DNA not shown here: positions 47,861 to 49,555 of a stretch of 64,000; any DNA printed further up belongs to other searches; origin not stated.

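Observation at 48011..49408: Tat-exported lipoprotein carrying a TadA-like zinc deaminase domain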

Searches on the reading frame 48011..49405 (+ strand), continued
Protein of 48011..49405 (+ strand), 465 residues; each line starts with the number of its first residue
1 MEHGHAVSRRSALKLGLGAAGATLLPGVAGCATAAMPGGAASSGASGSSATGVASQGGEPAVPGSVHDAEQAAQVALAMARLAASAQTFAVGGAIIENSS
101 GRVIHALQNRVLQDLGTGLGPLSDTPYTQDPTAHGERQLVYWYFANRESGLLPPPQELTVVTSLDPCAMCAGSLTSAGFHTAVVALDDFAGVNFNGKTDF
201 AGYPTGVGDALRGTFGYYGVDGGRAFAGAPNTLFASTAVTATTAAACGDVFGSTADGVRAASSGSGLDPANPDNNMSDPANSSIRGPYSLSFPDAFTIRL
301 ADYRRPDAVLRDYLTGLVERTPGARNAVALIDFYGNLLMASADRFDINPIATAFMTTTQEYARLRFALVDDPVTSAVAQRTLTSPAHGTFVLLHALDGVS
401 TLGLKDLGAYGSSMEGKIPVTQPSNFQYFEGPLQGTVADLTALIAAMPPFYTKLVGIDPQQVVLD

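Call 53: list_cluster_members(proteins=[window:48011-49405:+, L085:5998-7236:+, P0001])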
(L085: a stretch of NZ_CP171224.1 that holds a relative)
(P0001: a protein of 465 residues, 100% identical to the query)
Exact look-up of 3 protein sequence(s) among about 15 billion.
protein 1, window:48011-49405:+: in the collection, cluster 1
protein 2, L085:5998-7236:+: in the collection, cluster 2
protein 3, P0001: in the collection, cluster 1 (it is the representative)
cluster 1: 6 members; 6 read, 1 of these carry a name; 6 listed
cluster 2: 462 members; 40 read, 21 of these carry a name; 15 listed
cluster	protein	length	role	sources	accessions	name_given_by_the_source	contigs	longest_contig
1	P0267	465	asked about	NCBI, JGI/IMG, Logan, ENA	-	-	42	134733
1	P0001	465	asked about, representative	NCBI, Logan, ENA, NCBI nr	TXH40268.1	MAG: nucleoside deaminase [Actinobacteria bacterium] | MAG: nucleoside deaminase [Actinomycetota bacterium]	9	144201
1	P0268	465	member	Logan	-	-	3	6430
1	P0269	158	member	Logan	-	-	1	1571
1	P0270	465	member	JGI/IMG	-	-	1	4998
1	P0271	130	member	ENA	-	-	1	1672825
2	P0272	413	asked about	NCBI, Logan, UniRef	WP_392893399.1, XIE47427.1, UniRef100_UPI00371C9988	nucleoside deaminase [Pseudomonas migulae] | nucleoside deaminase n=1 Tax=Pseudomonas migulae TaxID=78543 RepID=UPI00371C9988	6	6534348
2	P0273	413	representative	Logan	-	-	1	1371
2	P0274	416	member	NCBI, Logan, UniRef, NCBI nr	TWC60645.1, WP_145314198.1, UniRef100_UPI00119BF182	cytosine deaminase [Pseudomonas sp. SJZ080] | nucleoside deaminase n=1 Tax=Pseudomonas sp. SJZ080 TaxID=2572888 RepID=UPI00119BF182 | nucleoside deaminase [Pseudomonas sp. SJZ080]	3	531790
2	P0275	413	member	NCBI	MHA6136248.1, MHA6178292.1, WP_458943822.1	nucleoside deaminase [Pseudomonas mohnii]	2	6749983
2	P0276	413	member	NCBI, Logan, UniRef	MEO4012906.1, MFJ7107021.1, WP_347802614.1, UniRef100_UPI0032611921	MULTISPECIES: nucleoside deaminase [Pseudomonas] | nucleoside deaminase n=1 Tax=Pseudomonas TaxID=286 RepID=UPI0032611921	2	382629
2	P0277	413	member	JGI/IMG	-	cytosine deaminase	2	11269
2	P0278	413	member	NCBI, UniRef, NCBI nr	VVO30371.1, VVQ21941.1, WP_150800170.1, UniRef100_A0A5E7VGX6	nucleoside deaminase [Pseudomonas fluorescens] | Uncharacterized protein n=1 Tax=Pseudomonas fluorescens TaxID=294 RepID=A0A5E7VGX6_PSEFL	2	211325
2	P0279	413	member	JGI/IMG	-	cytosine deaminase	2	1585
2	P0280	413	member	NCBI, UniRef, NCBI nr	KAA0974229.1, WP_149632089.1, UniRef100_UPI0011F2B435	nucleoside deaminase [Pseudomonas sp. ANT_J28] | nucleoside deaminase n=1 Tax=Pseudomonas sp. ANT_J28 TaxID=2597352 RepID=UPI0011F2B435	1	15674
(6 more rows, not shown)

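Call 58: search_protein_families(library=pfam, proteins=[L020:1864-3474:-, L020:3512-4819:+, L020:7393-9057:+, L020:9175-10470:+, L020:11173-12639:+, L027:104-2053:-, L027:1840-3387:+, L027:3369-4715:+, L085:4468-5697:+], max_evalue=0.001)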
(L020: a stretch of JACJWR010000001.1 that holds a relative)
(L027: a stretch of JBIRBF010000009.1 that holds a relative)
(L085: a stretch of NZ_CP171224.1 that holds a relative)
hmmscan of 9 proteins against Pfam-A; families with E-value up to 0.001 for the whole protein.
L020:1864-3474:- (536 aa): 1 family
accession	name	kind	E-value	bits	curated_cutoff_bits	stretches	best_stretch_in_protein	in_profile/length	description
PF03553.21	Na_H_antiporter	-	4e-50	171.2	23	1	197-501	1-303/303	Na+/H+ antiporter family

L020:3512-4819:+ (435 aa): 1 family
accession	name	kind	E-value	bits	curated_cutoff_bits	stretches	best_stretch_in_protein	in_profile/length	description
PF13091.12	PLDc_2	-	1.1e-23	84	27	2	249-381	2-131/132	PLD-like domain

L020:7393-9057:+ (554 aa): 1 family
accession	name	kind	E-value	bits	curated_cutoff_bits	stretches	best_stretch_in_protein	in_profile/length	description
PF09286.16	Pro-kuma_activ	-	4e-11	43.8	23.5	1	32-162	6-141/143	Pro-kumamolisin, activation domain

L020:9175-10470:+ (431 aa): 0 families

L020:11173-12639:+ (488 aa): 0 families

L027:104-2053:- (649 aa): 2 families
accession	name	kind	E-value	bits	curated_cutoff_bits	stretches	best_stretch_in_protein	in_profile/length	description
PF09286.16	Pro-kuma_activ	-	1.7e-16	61.2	23.5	1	123-255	5-141/143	Pro-kumamolisin, activation domain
PF00082.27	Peptidase_S8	-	1.7e-05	24.8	21.8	1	393-579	101-259/288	Subtilase family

L027:1840-3387:+ (515 aa): 1 family
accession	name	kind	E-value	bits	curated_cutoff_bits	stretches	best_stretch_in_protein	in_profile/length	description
PF13091.12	PLDc_2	-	7.5e-27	94.2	27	2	104-197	2-90/132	PLD-like domain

L027:3369-4715:+ (448 aa): 1 family
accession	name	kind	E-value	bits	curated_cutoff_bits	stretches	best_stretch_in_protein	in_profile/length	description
PF13091.12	PLDc_2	-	4.7e-25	88.4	27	2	283-415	2-131/132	PLD-like domain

L085:4468-5697:+ (409 aa): 1 family
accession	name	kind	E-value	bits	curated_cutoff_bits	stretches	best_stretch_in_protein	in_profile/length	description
PF13679.12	Methyltransf_32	-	1.1e-17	64.8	27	1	117-241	2-142/143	Methyltransferase domain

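Call 59: search_solved_structures(query=L017:4803-5939:+, max_evalue=0.01)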
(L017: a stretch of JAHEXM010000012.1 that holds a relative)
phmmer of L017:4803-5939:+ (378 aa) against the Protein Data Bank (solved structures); distinct sequences matched with E-value up to 0.01: 2.
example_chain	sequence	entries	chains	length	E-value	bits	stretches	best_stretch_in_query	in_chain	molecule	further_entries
7e0m_A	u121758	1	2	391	0.00039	22.6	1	261-376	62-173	Phospholipase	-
1byr_A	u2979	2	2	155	0.0093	18.1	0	232-336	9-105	PROTEIN (ENDONUCLEASE)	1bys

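Call 60: search_protein_families(library=ncbifam, proteins=[L017:4803-5939:+, L020:4829-5974:+], max_evalue=0.001)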
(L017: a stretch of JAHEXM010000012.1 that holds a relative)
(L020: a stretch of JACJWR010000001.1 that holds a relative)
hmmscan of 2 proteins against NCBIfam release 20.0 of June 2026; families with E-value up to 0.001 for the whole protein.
L017:4803-5939:+ (378 aa): 4 families
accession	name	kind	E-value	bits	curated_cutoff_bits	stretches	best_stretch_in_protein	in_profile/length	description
NF038319.1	DISARM_DrmC_I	equivalog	9.4e-15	54.8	133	2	216-373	73-232/236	DISARM system phospholipase D-like protein DrmC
TIGR04265.1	bac_cardiolipin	equivalog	8.3e-05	21.7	290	0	44-135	114-202/483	cardiolipin synthase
NF009107.0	PRK12452.1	equivalog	0.0001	21.2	787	0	241-377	348-478/509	cardiolipin synthase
NF010490.0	PRK13912.1-1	equivalog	0.0002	21.5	211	0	63-118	33-86/159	nuclease NucT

L020:4829-5974:+ (381 aa): 3 families
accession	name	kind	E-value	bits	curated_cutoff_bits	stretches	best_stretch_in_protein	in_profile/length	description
NF038319.1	DISARM_DrmC_I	equivalog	5.4e-14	52.3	133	2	65-153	99-192/236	DISARM system phospholipase D-like protein DrmC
TIGR04265.1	bac_cardiolipin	equivalog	6.8e-05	22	290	0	67-110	325-367/483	cardiolipin synthase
NF010490.0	PRK13912.1-1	equivalog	0.00041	20.5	211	0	60-109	30-77/159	nuclease NucT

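Call 61: search_protein_families(library=padloc, proteins=[window:48011-49405:+, L017:4803-5939:+], max_evalue=0.01)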
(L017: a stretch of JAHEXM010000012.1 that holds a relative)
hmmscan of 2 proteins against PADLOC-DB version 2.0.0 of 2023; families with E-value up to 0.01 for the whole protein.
window:48011-49405:+ (465 aa): 0 families

L017:4803-5939:+ (378 aa): 6 families
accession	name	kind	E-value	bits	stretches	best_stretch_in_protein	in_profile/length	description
PDLC02614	DrmC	-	4.1e-11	40.9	2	239-369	23-144/153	DrmC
PDLC02597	DrmC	-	2.3e-08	32.2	1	218-362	77-222/242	DrmC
PDLC02613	DrmC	-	2.8e-06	24.8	1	139-169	192-222/262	DrmC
PDLC02588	DrmC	-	3.7e-05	21.5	1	219-371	86-239/256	DrmC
PDLC02616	DrmC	-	0.0011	16.6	0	65-128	86-148/224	DrmC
PDLC02606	DrmC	-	0.0052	14.6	0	65-118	39-91/182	DrmC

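Call 62: search_dna_similar(query=window:48011-49405:+, collection=plasmids, mode=protein, max_rows=10)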
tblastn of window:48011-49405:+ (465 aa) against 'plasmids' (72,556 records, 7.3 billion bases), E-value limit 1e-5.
Records with a match: 3; places in all: 3; records where one place covers at least 80% of the query: 0.
Best place of each record, by identity: <60% 3.
By first word of the organism name: Sinorhizobium 3.
By predicted mobility (MOB-suite, as given by PLSDB): non-mobilizable 3.
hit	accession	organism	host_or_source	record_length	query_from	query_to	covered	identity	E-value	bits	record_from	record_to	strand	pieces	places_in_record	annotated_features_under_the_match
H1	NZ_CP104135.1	Sinorhizobium sp. C101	Phaseolus vulgaris,cell ...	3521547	88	462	79%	38.4%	7e-48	217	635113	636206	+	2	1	none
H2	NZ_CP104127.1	Sinorhizobium sp. M103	Phaseolus vulgaris,cell ...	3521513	88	462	79%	38.4%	7e-48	217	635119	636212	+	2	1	none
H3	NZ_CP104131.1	Sinorhizobium sp. K101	Phaseolus vulgaris,cell ...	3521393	88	462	79%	38.4%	7e-48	217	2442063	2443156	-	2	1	none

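Call 70: find_encoding_contigs(protein=P0003, flank=8000, max_places=2)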
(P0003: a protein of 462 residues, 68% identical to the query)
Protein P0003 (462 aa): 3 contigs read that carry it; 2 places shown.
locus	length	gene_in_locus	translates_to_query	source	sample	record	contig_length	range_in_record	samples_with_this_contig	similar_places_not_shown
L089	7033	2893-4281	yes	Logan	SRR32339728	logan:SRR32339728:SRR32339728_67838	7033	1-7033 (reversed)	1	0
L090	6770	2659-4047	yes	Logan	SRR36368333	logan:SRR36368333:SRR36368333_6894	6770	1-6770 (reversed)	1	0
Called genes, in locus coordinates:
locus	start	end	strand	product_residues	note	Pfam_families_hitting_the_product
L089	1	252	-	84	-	?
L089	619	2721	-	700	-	PF05901:Excalibur (weak)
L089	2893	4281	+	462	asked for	PF00383:dCMP_cyt_deam_1 (weak)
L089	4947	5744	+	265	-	PF09407:AbiEi_1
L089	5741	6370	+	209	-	PF08843:AbiEii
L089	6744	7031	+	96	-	?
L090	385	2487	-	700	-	PF05901:Excalibur (weak)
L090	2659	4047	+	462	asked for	PF00383:dCMP_cyt_deam_1 (weak)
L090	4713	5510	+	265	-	PF09407:AbiEi_1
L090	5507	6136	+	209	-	PF08843:AbiEii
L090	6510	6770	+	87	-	?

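Call 71: find_encoding_contigs(protein=P0007, flank=8000, max_places=2)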
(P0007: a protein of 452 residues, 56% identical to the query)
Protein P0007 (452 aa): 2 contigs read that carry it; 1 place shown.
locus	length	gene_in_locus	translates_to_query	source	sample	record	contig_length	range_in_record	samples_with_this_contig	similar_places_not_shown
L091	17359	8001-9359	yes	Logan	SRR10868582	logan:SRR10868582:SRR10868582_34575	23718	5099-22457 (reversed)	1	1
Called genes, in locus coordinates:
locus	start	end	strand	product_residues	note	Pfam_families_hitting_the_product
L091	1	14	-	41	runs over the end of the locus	-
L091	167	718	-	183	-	PF10463:Peptidase_U49 (weak), PF06114:Peptidase_M78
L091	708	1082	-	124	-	PF01381:HTH_3 (faint)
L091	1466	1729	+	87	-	PF04221:RelB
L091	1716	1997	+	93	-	PF15738:YafQ_toxin, PF05016:ParE_toxin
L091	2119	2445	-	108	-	-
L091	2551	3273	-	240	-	-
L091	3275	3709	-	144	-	-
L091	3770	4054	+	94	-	PF01527:HTH_Tnp_1, PF13384:HTH_23, PF01381:HTH_3 (weak), PF13518:HTH_28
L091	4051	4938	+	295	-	PF13276:HTH_21, PF00665:rve, PF13683:rve_3 (faint), PF13333:rve_2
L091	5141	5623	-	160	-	-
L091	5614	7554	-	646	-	PF00149:Metallophos, PF02872:5_nucleotid_C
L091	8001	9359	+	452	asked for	PF00383:dCMP_cyt_deam_1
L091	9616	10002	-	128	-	PF19883:DUF6356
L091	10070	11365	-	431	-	PF00083:Sugar_tr, PF07690:MFS_1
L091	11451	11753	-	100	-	-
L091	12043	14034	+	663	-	PF07696:7TMR-DISMED2, PF07695:7TMR-DISM_7TM, PF00512:HisKA, PF02518:HATPase_c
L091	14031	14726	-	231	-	PF00072:Response_reg, PF00486:Trans_reg_C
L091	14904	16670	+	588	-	PF00135:COesterase, PF20434:BD-FAE, PF07859:Abhydrolase_3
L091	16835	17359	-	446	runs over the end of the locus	PF16868:NMT1_3 (faint)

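Call 73: search_protein_families(library=pfam, proteins=[L011:9719-11557:+, L015:1326-1820:-, L051:4316-4891:+, L089:619-2721:-, L003:3872-4501:+], max_evalue=0.01)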
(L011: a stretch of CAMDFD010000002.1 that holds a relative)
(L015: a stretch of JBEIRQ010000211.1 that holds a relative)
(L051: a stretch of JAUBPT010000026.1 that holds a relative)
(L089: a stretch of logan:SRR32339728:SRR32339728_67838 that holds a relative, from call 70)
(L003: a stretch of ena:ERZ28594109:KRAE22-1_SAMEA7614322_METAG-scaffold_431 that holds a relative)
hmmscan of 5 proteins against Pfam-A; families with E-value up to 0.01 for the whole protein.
L011:9719-11557:+ (613 aa): 3 families
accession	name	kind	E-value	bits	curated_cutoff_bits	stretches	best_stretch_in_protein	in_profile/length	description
PF02872.23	5_nucleotid_C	-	8e-29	101.2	23.6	1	426-585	18-158/158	5'-nucleotidase, C-terminal domain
PF00149.33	Metallophos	-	1.4e-10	42.4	21.5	1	38-270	2-190/191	Calcineurin-like phosphoesterase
PF13460.12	NAD_binding_10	-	0.0095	16.3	27.2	0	213-249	73-103/184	NAD(P)H-binding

L015:1326-1820:- (165 aa): 1 family
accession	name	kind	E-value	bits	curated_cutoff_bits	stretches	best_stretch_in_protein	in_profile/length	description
PF02872.23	5_nucleotid_C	-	2.1e-32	112.8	23.6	1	1-144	27-157/158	5'-nucleotidase, C-terminal domain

L051:4316-4891:+ (192 aa): 1 family
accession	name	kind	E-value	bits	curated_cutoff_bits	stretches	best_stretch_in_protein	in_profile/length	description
PF00149.33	Metallophos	-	1.3e-07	32.7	21.5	1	10-192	2-155/191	Calcineurin-like phosphoesterase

L089:619-2721:- (700 aa): 1 family
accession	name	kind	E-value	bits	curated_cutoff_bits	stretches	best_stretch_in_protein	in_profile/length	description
PF05901.16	Excalibur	-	1.1e-06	29.3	22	1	675-697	16-36/36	Excalibur calcium-binding domain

L003:3872-4501:+ (209 aa): 3 families
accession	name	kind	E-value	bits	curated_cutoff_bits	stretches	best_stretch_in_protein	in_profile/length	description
PF00156.33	Pribosyltran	-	1.1e-20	73.9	26.3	1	9-180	15-145/158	Phosphoribosyl transferase domain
PF14681.12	UPRTase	-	4.4e-06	26.8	27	1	118-168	118-170/206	Uracil phosphoribosyltransferase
PF15609.12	PRTase_2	-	0.0024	17.9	28.8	0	120-158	119-157/188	Phosphoribosyl transferase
